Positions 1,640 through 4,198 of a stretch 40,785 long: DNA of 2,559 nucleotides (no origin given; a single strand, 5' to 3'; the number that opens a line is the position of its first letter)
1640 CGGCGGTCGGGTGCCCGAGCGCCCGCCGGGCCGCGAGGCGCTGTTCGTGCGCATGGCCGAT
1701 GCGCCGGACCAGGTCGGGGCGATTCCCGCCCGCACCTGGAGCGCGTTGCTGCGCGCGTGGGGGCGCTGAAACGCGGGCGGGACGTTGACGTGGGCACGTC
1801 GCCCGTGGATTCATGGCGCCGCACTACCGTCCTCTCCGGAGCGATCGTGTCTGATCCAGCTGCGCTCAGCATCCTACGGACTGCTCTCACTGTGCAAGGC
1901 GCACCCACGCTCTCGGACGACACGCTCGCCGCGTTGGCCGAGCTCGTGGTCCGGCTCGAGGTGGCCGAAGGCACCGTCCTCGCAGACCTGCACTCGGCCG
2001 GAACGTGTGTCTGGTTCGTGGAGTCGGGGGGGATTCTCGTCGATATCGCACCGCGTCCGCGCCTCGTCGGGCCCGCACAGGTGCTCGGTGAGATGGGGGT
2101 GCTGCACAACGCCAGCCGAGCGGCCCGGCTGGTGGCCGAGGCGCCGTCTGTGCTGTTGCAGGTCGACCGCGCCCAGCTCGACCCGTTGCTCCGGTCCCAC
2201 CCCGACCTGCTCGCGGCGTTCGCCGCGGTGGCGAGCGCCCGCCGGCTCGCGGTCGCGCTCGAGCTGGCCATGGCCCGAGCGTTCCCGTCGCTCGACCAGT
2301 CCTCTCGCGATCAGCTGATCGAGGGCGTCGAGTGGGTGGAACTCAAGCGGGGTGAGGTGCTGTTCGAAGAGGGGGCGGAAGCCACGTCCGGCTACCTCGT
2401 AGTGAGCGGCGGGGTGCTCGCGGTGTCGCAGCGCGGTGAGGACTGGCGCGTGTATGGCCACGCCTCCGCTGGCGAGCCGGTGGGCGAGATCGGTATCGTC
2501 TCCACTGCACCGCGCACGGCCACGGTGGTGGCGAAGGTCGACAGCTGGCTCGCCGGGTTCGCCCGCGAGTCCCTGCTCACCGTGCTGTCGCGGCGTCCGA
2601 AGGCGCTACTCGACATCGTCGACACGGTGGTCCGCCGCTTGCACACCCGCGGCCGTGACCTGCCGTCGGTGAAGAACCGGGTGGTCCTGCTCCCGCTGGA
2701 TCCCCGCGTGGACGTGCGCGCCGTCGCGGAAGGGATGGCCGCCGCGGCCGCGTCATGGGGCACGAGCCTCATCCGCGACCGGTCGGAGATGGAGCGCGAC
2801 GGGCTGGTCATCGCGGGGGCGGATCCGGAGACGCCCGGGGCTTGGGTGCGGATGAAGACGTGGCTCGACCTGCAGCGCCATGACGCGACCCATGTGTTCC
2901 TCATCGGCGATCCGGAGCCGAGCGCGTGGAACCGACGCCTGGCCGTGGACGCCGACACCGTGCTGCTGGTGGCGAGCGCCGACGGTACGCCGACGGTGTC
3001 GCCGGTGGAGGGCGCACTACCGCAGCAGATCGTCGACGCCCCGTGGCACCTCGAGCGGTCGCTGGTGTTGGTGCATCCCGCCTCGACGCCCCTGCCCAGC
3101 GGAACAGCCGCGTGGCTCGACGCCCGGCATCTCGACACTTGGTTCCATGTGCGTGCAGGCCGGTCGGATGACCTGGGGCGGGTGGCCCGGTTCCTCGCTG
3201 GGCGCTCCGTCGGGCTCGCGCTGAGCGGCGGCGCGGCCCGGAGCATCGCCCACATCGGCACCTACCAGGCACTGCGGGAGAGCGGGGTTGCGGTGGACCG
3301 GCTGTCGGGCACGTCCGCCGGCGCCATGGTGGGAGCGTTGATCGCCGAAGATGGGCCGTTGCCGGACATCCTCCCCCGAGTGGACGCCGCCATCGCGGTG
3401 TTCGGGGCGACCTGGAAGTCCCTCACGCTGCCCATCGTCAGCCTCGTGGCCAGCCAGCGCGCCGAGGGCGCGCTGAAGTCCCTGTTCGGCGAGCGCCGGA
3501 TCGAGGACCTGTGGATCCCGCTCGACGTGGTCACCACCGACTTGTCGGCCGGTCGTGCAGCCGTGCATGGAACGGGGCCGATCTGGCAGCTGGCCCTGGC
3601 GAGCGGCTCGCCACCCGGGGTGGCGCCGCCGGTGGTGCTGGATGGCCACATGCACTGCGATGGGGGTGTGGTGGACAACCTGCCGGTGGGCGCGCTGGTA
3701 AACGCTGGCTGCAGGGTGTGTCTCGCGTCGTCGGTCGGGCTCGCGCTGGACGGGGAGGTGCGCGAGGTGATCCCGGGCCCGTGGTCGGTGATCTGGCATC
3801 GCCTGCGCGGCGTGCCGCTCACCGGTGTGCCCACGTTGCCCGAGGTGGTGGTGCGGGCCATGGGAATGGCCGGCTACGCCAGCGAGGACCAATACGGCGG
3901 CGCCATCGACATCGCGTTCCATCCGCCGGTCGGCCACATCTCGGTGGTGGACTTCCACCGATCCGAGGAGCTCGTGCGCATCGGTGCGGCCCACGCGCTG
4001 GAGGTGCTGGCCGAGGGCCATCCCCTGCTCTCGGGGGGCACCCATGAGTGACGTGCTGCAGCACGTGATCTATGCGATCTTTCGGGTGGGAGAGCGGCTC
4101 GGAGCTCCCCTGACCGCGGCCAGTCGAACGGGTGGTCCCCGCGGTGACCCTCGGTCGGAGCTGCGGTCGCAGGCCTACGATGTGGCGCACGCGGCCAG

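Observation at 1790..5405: cNMP-gated patatin lipase (NTE-like) translationally coupled to a two-HKD PLD-family protein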

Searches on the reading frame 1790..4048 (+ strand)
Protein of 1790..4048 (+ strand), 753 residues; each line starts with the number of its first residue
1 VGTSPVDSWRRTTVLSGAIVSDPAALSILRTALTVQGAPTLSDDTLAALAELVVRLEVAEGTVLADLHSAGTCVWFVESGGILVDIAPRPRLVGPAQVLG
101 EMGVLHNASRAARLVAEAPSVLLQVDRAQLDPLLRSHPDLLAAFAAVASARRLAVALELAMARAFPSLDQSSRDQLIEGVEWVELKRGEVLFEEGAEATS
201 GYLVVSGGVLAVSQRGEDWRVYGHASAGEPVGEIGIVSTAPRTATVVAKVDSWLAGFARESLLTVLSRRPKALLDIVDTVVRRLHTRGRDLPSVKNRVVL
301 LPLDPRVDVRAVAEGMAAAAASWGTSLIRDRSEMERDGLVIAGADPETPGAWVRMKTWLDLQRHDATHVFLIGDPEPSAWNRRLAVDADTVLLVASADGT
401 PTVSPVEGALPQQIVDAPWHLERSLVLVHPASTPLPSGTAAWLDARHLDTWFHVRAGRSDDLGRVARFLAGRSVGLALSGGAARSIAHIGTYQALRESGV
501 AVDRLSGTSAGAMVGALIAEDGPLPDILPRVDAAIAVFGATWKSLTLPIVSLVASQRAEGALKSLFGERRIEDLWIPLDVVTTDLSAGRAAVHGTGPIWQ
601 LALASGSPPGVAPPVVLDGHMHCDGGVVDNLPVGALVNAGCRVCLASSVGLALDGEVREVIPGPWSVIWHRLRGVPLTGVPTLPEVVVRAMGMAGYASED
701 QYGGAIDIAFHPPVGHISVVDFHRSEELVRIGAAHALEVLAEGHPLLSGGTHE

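Call 6: search_protein_families(library=pfam, proteins=[window:1790-4048:+], max_evalue=0.01)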
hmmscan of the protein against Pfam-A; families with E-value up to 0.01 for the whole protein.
window:1790-4048:+ (753 aa): 3 families
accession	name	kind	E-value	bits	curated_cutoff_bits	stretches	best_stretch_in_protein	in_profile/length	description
PF01734.28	Patatin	-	2e-24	87.3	27.7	1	476-636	1-190/191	Patatin-like phospholipase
PF00027.35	cNMP_binding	-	3.7e-23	81.7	27.5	2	183-268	2-88/89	Cyclic nucleotide-binding domain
PF24179.1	NTE_Ploop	-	5.5e-11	43.1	27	1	352-457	56-159/223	Neuropathy Target Esterase family P-loop like domain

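Call 7: search_protein_families(library=ncbifam, proteins=[window:1790-4048:+], max_evalue=0.01)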
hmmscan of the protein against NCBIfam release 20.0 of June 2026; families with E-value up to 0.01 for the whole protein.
window:1790-4048:+ (753 aa): 7 families
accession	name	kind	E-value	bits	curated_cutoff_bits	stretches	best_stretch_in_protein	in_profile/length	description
NF007623.0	PRK10279.1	equivalog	4.1e-21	75.4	272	1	473-646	5-177/301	patatin-like phospholipase RssA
NF058543.1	ActPatMycb56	equivalog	5.9e-12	45.1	460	1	174-285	13-123/317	acetyltransferase Pat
NF043045.1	T4SS_VpdC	equivalog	1e-08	33.8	1000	1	478-517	310-349/880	Dot/Icm T4SS effector VpdC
NF008732.0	PRK11753.1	equivalog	5.3e-08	32.6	266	1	186-289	29-134/214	cAMP-activated global transcriptional regulator CRP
TIGR03896.1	cyc_nuc_ocin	subfamily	4.4e-07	29.6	161.05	1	56-267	11-249/317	bacteriocin-type transport-associated protein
NF041163.2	encap_f2b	equivalog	0.0005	19.3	400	0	169-271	84-188/450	family 2B encapsulin nanocompartment shell protein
NF041079.1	CBASS_lipase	equivalog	0.0083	15.4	200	0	499-632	32-180/317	CBASS cGAMP-activated phospholipase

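Call 8: search_protein_families(library=padloc, proteins=[window:1790-4048:+], max_evalue=0.01)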
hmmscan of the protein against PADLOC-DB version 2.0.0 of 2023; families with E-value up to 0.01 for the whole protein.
window:1790-4048:+ (753 aa): 6 families
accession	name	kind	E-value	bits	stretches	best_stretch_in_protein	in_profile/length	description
PDLC00731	Effector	-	6.2e-23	79.2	2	173-297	33-154/306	TIR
PDLC02371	PycTIR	-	1.2e-20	72.1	2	173-291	30-145/288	-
PDLC00732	Effector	-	5.8e-12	43.2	2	176-299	32-152/301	TIR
PDLC00734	PycC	-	1.1e-10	39.2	1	49-176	29-159/374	Pycsar cyclase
PDLC00758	Effector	-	3.7e-07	27.7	1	497-634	36-190/331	Phospholipase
PDLC00730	Effector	-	3.8e-05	21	1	171-251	47-124/299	TIR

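Call 22: find_homologous_proteins(query=window:1790-4048:+, max_evalue=1e-10)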
Query window:1790-4048:+ (753 aa): 31 proteins with E <= 1e-10 among 8000 candidates.
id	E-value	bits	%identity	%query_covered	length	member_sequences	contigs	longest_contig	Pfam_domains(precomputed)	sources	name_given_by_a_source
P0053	0.0e+0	1595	100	97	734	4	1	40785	PF24179.2,PF00027.36,PF01734.28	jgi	jgi:predicted acylesterase/phospholipase RssA/CRP-like cAMP-binding protein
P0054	2.9e-89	318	34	91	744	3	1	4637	PF24179.2,PF00027.36,PF01734.28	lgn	-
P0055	3.1e-81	292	31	86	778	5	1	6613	PF24179.2,PF00027.36,PF01734.28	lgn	-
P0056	3.1e-81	292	35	78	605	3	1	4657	PF24179.2,PF00027.36,PF01734.28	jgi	jgi:predicted acylesterase/phospholipase RssA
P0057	4.8e-81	291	33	95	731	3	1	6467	PF24179.2,PF00027.36,PF01734.28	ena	-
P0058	8.9e-77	277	34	86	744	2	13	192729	PF24179.2,PF00027.36,PF01734.28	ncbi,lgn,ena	-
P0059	3.0e-73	265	34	79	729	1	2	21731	PF24179.2,PF00027.36,PF01734.28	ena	-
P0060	8.6e-71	257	34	76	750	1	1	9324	PF24179.2,PF00027.36,PF01734.28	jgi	jgi:lysophospholipid hydrolase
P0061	1.0e-70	257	33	86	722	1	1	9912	PF24179.2,PF00027.36,PF01734.28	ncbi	-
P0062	3.3e-69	252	30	86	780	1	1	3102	PF24179.2,PF00027.36,PF01734.28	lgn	-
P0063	3.8e-68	249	32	79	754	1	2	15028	PF24179.2,PF00027.36,PF01734.28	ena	-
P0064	2.4e-67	246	33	76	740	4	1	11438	PF24179.2,PF00027.36,PF01734.28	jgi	jgi:NTE family protein/lysophospholipid hydrolase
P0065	4.0e-66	242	36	77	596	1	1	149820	PF00027.36,PF01734.28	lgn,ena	-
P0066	8.8e-62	227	32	75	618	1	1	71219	PF24179.2,PF00027.36,PF01734.28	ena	-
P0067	2.2e-59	220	33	80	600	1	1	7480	PF24179.2,PF00027.36,PF01734.28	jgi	jgi:predicted acylesterase/phospholipase RssA/CRP-like cAMP-binding protein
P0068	7.6e-56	208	34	78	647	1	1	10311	PF24179.2,PF00027.36,PF01734.28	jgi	jgi:NTE family protein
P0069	1.8e-50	190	32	68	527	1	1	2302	PF24179.2,PF01734.28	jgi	jgi:predicted acylesterase/phospholipase RssA/CRP-like cAMP-binding protein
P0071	8.4e-50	188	35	51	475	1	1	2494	PF24179.2,PF01734.28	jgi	jgi:predicted acylesterase/phospholipase RssA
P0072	1.2e-46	178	30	75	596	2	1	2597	PF24179.2,PF00027.36,PF01734.28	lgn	-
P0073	8.6e-45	171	28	76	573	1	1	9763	PF24179.2,PF00027.36,PF01734.28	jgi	jgi:predicted acylesterase/phospholipase RssA/CRP-like cAMP-binding protein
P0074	1.1e-44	171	36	52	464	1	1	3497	PF24179.2,PF01734.28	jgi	jgi:predicted acylesterase/phospholipase RssA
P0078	1.5e-29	121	30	64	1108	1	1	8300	PF24179.2,PF00027.36,PF01734.28,PF07690.22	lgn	-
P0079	6.5e-28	116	30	66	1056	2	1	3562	PF24179.2,PF00027.36,PF00083.31,PF01734.28,PF07690.22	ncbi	ncbi:MAG TPA: DHA2 family efflux MFS transporter permease subunit [Solirubrobacteraceae bacterium]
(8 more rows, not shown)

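Call 23: find_encoding_contigs(protein=P0058, flank=6000, max_places=3)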
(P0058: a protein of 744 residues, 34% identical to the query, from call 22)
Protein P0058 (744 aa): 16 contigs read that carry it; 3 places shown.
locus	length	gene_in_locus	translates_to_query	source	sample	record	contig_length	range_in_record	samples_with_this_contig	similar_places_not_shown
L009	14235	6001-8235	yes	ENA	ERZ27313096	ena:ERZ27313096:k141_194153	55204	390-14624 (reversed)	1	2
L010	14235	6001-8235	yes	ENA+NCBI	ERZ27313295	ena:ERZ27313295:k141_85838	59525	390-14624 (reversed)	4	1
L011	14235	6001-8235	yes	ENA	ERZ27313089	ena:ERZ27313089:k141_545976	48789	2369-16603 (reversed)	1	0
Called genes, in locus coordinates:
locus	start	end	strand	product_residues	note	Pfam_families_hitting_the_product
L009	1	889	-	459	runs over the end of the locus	PF12588:PSDC, PF02666:PS_Dcarbxylase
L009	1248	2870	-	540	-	PF16697:Yop-YscD_cpl, PF00498:FHA, PF01590:GAF, PF13185:GAF_2, PF13492:GAF_3, PF00211:Guanylate_cyc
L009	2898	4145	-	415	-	PF01326:PPDK_N, PF00027:cNMP_binding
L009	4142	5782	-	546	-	PF27448:Rph_4th, PF00391:PEP-utilizers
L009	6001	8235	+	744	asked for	PF00027:cNMP_binding, PF24179:NTE_Ploop, PF01734:Patatin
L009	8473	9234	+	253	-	PF00106:adh_short, PF01370:Epimerase (weak), PF08659:KR, PF13561:adh_short_C2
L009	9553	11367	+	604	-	-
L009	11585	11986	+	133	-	-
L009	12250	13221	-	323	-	-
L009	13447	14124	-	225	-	-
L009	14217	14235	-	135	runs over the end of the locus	?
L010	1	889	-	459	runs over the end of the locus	PF12588:PSDC, PF02666:PS_Dcarbxylase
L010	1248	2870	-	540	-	PF16697:Yop-YscD_cpl, PF00498:FHA, PF01590:GAF, PF13185:GAF_2, PF13492:GAF_3, PF00211:Guanylate_cyc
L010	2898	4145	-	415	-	PF01326:PPDK_N, PF00027:cNMP_binding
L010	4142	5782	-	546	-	PF27448:Rph_4th, PF00391:PEP-utilizers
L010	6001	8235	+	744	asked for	PF00027:cNMP_binding, PF24179:NTE_Ploop, PF01734:Patatin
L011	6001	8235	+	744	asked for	PF00027:cNMP_binding, PF24179:NTE_Ploop, PF01734:Patatin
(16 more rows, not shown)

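Call 24: find_encoding_contigs(protein=P0065, flank=6000, max_places=2)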
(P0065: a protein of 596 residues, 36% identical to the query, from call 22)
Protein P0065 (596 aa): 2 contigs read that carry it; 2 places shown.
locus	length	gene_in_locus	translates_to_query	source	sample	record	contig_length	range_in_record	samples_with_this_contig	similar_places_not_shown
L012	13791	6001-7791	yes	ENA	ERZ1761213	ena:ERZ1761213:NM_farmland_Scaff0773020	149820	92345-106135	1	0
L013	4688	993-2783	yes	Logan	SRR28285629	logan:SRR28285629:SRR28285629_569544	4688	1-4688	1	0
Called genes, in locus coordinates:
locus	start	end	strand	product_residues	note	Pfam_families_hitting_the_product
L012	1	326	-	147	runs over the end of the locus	PF12172:zf-ChsH2 (weak), PF01796:OB_ChsH2_C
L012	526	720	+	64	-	-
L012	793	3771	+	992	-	PF13191:AAA_16, PF13401:AAA_22 (faint), PF00196:GerE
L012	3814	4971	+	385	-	PF02771:Acyl-CoA_dh_N, PF02770:Acyl-CoA_dh_M, PF00441:Acyl-CoA_dh_1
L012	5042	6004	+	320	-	PF02771:Acyl-CoA_dh_N, PF00441:Acyl-CoA_dh_1, PF08028:Acyl-CoA_dh_2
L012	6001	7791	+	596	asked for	PF00027:cNMP_binding, PF01734:Patatin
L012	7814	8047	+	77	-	PF17653:DUF5522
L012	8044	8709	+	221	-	PF01902:Diphthami_syn_2_N, PF28410:Diphthami_syn_2_C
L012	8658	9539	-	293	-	PF00561:Abhydrolase_1, PF12146:Hydrolase_4, PF12697:Abhydrolase_6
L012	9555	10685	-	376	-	PF00296:Bac_luciferase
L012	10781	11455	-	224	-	PF00440:TetR_N (weak), PF02909:TetR_C_1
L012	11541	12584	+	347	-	PF08240:ADH_N, PF00107:ADH_zinc_N, PF13602:ADH_zinc_N_2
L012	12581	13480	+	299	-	PF00106:adh_short, PF01370:Epimerase (weak), PF08659:KR (weak), PF13561:adh_short_C2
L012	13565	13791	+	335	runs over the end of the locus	PF07885:Ion_trans_2, PF02254:TrkA_N, PF02080:TrkA_C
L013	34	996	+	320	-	PF02771:Acyl-CoA_dh_N, PF00441:Acyl-CoA_dh_1, PF08028:Acyl-CoA_dh_2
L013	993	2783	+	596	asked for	PF00027:cNMP_binding, PF01734:Patatin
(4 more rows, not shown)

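Call 25: find_encoding_contigs(protein=P0059, flank=6000, max_places=2)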
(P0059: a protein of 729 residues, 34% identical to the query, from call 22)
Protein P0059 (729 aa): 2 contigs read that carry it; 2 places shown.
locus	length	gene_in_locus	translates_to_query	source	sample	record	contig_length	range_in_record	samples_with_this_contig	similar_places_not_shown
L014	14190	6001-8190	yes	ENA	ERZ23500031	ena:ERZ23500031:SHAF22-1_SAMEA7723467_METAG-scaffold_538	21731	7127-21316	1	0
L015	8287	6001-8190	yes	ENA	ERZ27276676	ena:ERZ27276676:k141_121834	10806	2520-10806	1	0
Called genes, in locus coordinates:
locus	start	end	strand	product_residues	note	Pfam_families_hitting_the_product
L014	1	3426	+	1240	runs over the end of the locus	PF00211:Guanylate_cyc, PF13374:TPR_10 (faint), PF13191:AAA_16, PF13432:TPR_16 (faint), PF13181:TPR_8 (faint), PF13424:TPR_12, PF17874:TPR_MalT (weak), PF13424:TPR_12, +3 more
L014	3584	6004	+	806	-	PF00082:Peptidase_S8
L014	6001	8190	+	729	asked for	PF00027:cNMP_binding, PF24179:NTE_Ploop, PF01734:Patatin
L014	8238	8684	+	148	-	-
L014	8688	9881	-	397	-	PF22020:RlmL_1st, PF01170:UPF0020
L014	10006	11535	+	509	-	PF00005:ABC_tran, PF13304:AAA_21 (faint), PF00005:ABC_tran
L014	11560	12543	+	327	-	PF02653:BPD_transp_2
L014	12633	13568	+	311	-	PF00532:Peripla_BP_1 (weak), PF13407:Peripla_BP_4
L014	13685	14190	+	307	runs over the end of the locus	?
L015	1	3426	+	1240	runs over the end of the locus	PF00211:Guanylate_cyc, PF13374:TPR_10 (faint), PF13191:AAA_16, PF13432:TPR_16 (faint), PF13181:TPR_8 (faint), PF13424:TPR_12, PF17874:TPR_MalT (weak), PF13424:TPR_12, +3 more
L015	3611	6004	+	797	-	PF00082:Peptidase_S8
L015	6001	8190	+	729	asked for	PF00027:cNMP_binding, PF24179:NTE_Ploop, PF01734:Patatin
